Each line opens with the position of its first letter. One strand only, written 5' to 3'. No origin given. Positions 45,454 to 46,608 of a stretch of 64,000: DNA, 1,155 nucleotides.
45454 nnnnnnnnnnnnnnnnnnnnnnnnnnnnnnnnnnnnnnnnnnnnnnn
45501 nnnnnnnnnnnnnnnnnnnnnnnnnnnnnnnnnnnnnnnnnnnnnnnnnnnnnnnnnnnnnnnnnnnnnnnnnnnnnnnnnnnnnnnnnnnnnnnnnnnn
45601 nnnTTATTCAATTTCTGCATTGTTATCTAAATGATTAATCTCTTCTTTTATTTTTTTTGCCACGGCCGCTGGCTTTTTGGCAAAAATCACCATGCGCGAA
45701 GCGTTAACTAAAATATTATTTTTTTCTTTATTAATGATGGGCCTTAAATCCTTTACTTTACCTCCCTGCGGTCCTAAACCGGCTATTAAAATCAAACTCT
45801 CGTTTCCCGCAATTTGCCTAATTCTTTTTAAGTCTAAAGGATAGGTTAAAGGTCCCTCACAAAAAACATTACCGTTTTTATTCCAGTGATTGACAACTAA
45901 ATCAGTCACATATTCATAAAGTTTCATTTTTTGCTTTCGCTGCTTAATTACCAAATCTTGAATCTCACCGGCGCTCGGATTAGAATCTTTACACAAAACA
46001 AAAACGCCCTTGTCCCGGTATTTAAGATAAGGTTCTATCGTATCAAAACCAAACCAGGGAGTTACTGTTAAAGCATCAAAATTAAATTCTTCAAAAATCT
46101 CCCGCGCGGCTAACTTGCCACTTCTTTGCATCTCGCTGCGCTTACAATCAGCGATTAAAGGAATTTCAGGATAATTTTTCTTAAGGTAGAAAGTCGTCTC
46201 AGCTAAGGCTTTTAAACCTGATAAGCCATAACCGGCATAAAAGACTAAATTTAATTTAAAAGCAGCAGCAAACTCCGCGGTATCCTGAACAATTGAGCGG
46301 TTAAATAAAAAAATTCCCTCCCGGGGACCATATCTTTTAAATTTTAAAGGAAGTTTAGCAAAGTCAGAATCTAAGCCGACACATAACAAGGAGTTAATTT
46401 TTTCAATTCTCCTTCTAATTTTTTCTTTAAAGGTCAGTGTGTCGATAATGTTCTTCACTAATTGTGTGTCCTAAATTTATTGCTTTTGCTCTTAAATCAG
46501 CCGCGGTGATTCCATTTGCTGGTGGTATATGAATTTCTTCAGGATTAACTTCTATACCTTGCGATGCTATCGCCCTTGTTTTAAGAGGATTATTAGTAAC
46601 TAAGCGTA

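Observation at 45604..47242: A divergent GTP-cyclohydrolase-II-like gene is translationally overlapped with a second, diverged PyrF paralog at the head of the pyr operon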

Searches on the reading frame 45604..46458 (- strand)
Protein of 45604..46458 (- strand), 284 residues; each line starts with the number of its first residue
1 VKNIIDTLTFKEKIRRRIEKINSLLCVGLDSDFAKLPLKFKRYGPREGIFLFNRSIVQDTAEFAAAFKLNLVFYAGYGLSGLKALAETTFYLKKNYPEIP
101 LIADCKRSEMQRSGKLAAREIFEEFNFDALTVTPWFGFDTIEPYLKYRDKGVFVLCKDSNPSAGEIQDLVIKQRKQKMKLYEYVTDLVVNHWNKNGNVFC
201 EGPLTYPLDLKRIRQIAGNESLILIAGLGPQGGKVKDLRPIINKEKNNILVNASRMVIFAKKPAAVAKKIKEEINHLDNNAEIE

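Call 4: search_protein_families(library=pfam, proteins=[window:45604-46458:-], max_evalue=0.01)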
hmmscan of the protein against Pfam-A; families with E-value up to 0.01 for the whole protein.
window:45604-46458:- (284 aa): 1 family
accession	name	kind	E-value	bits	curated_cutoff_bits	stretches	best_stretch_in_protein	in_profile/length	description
PF00215.30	OMPdecase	-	5.1e-12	46.6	27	1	25-270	3-221/221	Orotidine 5'-phosphate decarboxylase / HUMPS family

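Call 5: search_protein_families(library=ncbifam, proteins=[window:45604-46458:-], max_evalue=0.01)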
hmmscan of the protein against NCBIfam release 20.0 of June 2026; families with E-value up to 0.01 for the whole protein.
window:45604-46458:- (284 aa): 4 families
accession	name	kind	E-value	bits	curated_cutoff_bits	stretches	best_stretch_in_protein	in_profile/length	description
TIGR02127.1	pyrF_sub2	equivalog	2e-53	181.3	110.6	1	10-269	1-259/261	orotidine-5'-phosphate decarboxylase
NF004034.0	PRK05500.1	equivalog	2e-39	135.5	656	1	9-280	2-264/478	bifunctional orotidine-5'-phosphate decarboxylase/orotate phosphoribosyltransferase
NF010386.0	PRK13813.1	equivalog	3e-06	27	208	1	56-275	22-214/216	orotidine 5'-phosphate decarboxylase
TIGR01740.1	pyrF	equivalog_domain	0.0025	17.5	92.3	1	100-271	51-216/216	orotidine-5'-phosphate decarboxylase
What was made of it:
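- On Type-2 OMP decarboxylase (PyrF): TIGR02127: 181.3 against 110.6 (call 5).
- On 3-hexulose-6-phosphate synthase (HPS): Only pyrF models matched PyrF2 at E <= 0.01 (call 5).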

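Call 8: search_solved_structures(query=window:45604-46458:-, max_evalue=0.001, show_alignments=2)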
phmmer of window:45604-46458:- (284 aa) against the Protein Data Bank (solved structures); distinct sequences matched with E-value up to 0.001: 75 (the best 60 are shown).
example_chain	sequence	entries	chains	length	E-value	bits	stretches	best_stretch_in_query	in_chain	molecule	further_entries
3qw3_A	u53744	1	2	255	3.4e-35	124.8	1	23-276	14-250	Orotidine-5-phosphate decarboxylase/orotate phosphoribosyltransferase, putative (Ompdcase-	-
3qw4_B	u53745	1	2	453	1.2e-34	123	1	22-277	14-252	UMP synthase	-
3r89_A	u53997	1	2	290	3.1e-29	105.3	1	12-258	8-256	Orotidine 5'-phosphate decarboxylase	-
4mjz_A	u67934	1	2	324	5.9e-28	101.1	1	11-173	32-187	Orotidine 5'-phosphate decarboxylase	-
2ffc_A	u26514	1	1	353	1.2e-15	60.8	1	51-276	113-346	orotidine 5-monophosphate decarboxylase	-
2fds_A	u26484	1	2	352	2.9e-15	59.5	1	55-267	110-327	orotidine-monophosphate-decarboxylase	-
2guu_A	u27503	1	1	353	3.4e-15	59.3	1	51-276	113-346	ODcase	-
2aqw_A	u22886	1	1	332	9.6e-15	57.8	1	55-266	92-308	putative orotidine-monophosphate-decarboxylase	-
2q8z_A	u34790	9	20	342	4.8e-14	55.5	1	47-276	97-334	Orotidine-monophosphate-decarboxylase | Orotidine 5' monophosphate decarboxylase | Orotidine 5'-phosphate decarboxylase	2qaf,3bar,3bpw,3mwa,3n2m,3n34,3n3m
2f84_A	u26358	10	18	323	1e-13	54.4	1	47-276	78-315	orotidine monophosphate decarboxylase | Orotidine-monophosphate-decarboxylase | Orotidine 5'-phosphate decarboxylase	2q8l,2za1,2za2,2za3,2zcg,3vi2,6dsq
3v75_A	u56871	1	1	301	5.6e-13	52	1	22-258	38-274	Orotidine 5'-phosphate decarboxylase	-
3nqd_A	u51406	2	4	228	1.2e-05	28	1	100-277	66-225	Orotidine 5'-phosphate decarboxylase | Orotidine 5'-monophosphate decarboxylase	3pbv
3nq6_A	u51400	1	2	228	1.6e-05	27.5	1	101-277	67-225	Orotidine 5'-phosphate decarboxylase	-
4lc8_A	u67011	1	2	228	1.7e-05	27.4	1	100-277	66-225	Orotidine 5'-phosphate decarboxylase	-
3nqg_A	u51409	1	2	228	3.2e-05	26.5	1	101-277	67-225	Orotidine 5'-phosphate decarboxylase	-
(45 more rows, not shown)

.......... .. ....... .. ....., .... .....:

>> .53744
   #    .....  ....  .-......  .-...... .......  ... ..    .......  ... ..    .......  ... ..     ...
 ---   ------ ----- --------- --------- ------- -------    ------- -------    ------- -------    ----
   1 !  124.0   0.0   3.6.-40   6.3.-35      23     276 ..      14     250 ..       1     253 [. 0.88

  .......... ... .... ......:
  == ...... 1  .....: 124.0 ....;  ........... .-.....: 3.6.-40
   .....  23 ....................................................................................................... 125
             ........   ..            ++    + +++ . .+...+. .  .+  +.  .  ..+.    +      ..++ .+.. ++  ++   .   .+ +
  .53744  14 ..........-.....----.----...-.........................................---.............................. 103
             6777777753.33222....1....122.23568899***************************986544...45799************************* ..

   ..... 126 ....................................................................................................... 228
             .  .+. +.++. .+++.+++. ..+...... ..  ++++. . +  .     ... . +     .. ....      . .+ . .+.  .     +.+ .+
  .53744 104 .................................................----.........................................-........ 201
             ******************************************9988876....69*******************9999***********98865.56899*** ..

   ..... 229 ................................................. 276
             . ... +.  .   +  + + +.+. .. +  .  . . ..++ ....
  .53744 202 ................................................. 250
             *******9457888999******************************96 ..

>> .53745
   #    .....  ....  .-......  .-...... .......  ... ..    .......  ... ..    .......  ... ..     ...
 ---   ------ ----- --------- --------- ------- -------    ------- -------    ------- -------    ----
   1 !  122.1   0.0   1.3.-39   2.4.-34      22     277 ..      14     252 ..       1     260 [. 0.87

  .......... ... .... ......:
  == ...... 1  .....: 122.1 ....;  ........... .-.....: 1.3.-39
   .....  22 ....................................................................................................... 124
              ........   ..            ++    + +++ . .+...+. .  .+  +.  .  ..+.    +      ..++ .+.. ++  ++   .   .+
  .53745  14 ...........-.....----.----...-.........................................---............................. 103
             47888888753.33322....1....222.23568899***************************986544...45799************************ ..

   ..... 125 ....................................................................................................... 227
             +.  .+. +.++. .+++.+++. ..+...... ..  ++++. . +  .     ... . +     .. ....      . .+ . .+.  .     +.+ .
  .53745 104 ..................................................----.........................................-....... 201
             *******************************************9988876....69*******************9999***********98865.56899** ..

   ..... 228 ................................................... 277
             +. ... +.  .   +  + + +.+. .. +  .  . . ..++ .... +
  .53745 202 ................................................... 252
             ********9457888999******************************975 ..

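Call 14: find_homologous_proteins(query=window:45604-46458:-, max_evalue=1e-10)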
Query window:45604-46458:- (284 aa): 1979 proteins with E <= 1e-10 among 3472 candidates; the best 120 are listed.
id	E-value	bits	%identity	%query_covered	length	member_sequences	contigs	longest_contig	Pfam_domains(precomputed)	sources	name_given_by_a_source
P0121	2.6e-186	635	100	100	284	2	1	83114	PF00215.31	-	-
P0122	2.4e-104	367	63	94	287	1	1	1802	PF00215.31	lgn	-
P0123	4.5e-97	343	71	74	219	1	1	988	PF00215.31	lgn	-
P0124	1.6e-94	334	57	94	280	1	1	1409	PF00215.31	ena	-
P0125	1.2e-88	315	54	97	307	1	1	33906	PF00215.31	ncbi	-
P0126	2.8e-87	311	54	94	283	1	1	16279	PF00215.31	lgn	-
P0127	4.6e-87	310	54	94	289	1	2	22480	PF00215.31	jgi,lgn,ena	-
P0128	4.7e-87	310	55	91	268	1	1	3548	PF00215.31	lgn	-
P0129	2.5e-85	304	52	96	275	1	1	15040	PF00215.31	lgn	-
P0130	9.4e-85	302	52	97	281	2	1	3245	PF00215.31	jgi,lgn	-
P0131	6.8e-84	299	52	94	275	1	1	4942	PF00215.31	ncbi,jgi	jgi:orotidine-5'-phosphate decarboxylase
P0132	1.6e-83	298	52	95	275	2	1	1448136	PF00215.31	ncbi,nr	ncbi:orotidine-5'-phosphate decarboxylase [Candidatus Roizmanbacteria bacterium]|nr:MAG: orotidine-5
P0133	2.0e-83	298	53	93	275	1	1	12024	PF00215.31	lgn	-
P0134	2.4e-83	298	52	94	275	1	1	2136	PF00215.31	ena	-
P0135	2.4e-83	298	51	97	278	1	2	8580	PF00215.31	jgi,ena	-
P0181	4.3e-71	257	49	90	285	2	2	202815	PF00215.31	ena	-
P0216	2.7e-67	245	47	91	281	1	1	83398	PF00215.31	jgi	jgi:orotidine-5'-phosphate decarboxylase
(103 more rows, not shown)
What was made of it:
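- PyrF2 passes the curated pyrF model (181 against 110.6, call 5), and databases name its relatives OMP decarboxylase (call 14).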

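Call 18: find_related_loci(query=A2, collection=genome_contigs, flank=10000)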
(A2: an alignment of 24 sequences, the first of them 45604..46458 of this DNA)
Query A2 (284 aa) in genome_contigs; peptide patterns used: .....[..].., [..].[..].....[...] (x = any residue, [..] = any of these).
44 stretches matched a pattern; 24 encode a relative of the query (tblastn E <= 1e-3); 24 distinct loci.
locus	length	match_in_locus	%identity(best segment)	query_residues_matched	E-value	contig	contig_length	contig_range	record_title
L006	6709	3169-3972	51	10-284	3e-88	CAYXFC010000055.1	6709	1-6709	MAG TPA_asm: uncultured Pseudomonadales bacterium isolate binchicken_co387_139 genome assembly, contig: NODE_16283_lengt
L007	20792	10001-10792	52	7-274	2e-88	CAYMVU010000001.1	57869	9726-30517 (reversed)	MAG TPA_asm: uncultured Gammaproteobacteria bacterium isolate SRP093185_co1_18 genome assembly, contig: NODE_198_length_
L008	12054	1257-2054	50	7-276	8e-88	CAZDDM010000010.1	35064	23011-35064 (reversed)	MAG TPA_asm: uncultured Gammaproteobacteria bacterium isolate SRP093185_co1_196 genome assembly, contig: NODE_546_length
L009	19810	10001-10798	50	10-279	2e-87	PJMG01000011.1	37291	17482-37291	MAG: Candidatus Levyibacteriota bacterium isolate Amazon_FNV_2010_10_8_1 contig_65_165151879_length_37291_multi_5_in_0_o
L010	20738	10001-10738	53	10-260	2e-84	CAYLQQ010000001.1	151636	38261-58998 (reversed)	MAG TPA_asm: uncultured Pseudomonadales bacterium isolate SRP263991_co4_510 genome assembly, contig: NODE_36_length_1516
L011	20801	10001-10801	47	7-275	2e-80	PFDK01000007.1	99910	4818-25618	MAG: Candidatus Pacebacteria bacterium CG10_big_fil_rev_8_21_14_0_10_56_10 CG10_8_21_14_0.10_scaffold_506_c, whole genom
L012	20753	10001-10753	50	8-260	8e-79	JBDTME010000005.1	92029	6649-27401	MAG: Patescibacteria group bacterium isolate cluster3_bin.119 NODE_433_length_92029_cov_14.232903, whole genome shotgun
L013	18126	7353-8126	46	10-274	9e-77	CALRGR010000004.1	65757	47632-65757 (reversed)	MAG: Candidatus Levybacteria bacterium GW2011_GWA1_37_16 isolate Baikal-1250m-152 genome assembly, contig: Baikal-1250m-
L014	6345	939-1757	47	17-274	1e-75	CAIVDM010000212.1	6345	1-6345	MAG: uncultured delta proteobacterium isolate ErkenSummer_bin-0574 genome assembly, contig: bin-0574:212/255, whole geno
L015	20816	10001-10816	46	8-280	2e-75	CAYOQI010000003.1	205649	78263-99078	MAG TPA_asm: uncultured Pseudomonadales bacterium isolate SRP286056_co1_770 genome assembly, contig: NODE_31_length_2056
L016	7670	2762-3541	47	1-262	2e-75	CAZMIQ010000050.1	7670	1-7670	MAG TPA_asm: uncultured Pseudomonadales bacterium isolate SRP241326_co1_242 genome assembly, contig: NODE_11890_length_7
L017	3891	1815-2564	46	9-260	1e-73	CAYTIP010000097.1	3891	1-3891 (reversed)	MAG TPA_asm: uncultured Gammaproteobacteria bacterium isolate SRP220891_co1_172 genome assembly, contig: NODE_47613_leng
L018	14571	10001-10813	46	6-274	8e-74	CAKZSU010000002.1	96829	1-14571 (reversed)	MAG: uncultured Patescibacteria group bacterium isolate N1_Bin_METABAT__44_1 genome assembly, contig: c_000002979395, wh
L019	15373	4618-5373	47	8-261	7e-73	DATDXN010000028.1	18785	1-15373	MAG TPA_asm: Patescibacteria group bacterium isolate SMAG_U8140 k141_2194162, whole genome shotgun sequence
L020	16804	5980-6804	44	10-274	1e-72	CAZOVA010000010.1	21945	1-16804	MAG TPA_asm: uncultured Pseudomonadales bacterium isolate binchicken_co45_656 genome assembly, contig: NODE_3860_length_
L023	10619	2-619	48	52-260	5e-64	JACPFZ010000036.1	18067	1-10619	MAG: Candidatus Gottesmanbacteria bacterium isolate NC_groundwater_374_Ag_B-0.1um_46_9 GD18-4_B1_scaffold_837371, whole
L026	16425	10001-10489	58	8-169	2e-60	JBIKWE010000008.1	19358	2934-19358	MAG: Limisphaerales bacterium isolate ME2015-09-01_3300035663_group6_bin84 Rohwer_bin1528_scaffold_1636_c1, whole genome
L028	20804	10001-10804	50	10-283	8e-85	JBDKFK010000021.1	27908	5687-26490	MAG: Candidatus Parcubacteria bacterium isolate farmington_2019_sw_WHONDRS-S19S_0053_A_bin.38 scaffold_0000431, whole ge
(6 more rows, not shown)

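Call 27: search_protein_families(library=pfam, proteins=[L006:1901-3148:+, L009:8267-9970:+, L011:8496-10007:+, L015:8498-9991:+, L007:12421-13605:-, L007:11623-12417:-, L013:6385-7335:+, L019:2490-3368:-], max_evalue=0.01)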
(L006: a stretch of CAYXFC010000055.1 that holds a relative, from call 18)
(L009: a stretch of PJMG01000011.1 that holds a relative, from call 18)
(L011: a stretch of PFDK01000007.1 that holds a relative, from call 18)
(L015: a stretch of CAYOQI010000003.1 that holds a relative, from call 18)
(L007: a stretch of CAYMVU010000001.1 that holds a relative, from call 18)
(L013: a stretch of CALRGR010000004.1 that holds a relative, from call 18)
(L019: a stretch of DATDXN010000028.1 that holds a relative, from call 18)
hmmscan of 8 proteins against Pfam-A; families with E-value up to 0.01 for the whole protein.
L006:1901-3148:+ (415 aa): 1 family
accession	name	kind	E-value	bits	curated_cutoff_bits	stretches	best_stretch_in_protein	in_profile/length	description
PF00925.25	GTP_cyclohydro2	-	1.8e-22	80.1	23.3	1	242-385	20-163/165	GTP cyclohydrolase II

L009:8267-9970:+ (567 aa): 2 families
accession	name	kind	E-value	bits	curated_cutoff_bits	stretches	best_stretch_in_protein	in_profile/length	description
PF00925.25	GTP_cyclohydro2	-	7.6e-08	32.5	23.3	1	172-283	57-159/165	GTP cyclohydrolase II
PF00702.32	Hydrolase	-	0.0016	19.3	26.4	1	349-484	3-162/191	haloacid dehalogenase-like hydrolase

L011:8496-10007:+ (503 aa): 1 family
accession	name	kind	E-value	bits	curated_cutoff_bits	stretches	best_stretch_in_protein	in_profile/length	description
PF00925.25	GTP_cyclohydro2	-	1.2e-09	38.4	23.3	1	320-452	42-158/165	GTP cyclohydrolase II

L015:8498-9991:+ (497 aa): 1 family
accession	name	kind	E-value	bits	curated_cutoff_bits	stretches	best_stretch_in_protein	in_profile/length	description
PF00925.25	GTP_cyclohydro2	-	1.1e-08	35.2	23.3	1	319-456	31-156/165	GTP cyclohydrolase II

L007:12421-13605:- (394 aa): 1 family
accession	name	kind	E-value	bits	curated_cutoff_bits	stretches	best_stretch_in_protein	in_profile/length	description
PF00925.25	GTP_cyclohydro2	-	9.2e-22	77.8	23.3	1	226-365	36-162/165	GTP cyclohydrolase II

L007:11623-12417:- (264 aa): 1 family
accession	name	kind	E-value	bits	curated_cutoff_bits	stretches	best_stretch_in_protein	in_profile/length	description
PF09949.15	APP1_cat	-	0.0048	17.3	27.1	0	84-194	17-128/154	Phosphatidate phosphatase APP1, catalytic domain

L013:6385-7335:+ (316 aa): 1 family
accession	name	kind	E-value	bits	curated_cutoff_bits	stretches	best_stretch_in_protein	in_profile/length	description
PF00925.25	GTP_cyclohydro2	-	4.2e-13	49.6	23.3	1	158-271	57-161/165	GTP cyclohydrolase II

L019:2490-3368:- (292 aa): 1 family
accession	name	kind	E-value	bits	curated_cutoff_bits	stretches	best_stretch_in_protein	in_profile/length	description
PF00925.25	GTP_cyclohydro2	-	6.5e-45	153.1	23.3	1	109-261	13-163/165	GTP cyclohydrolase II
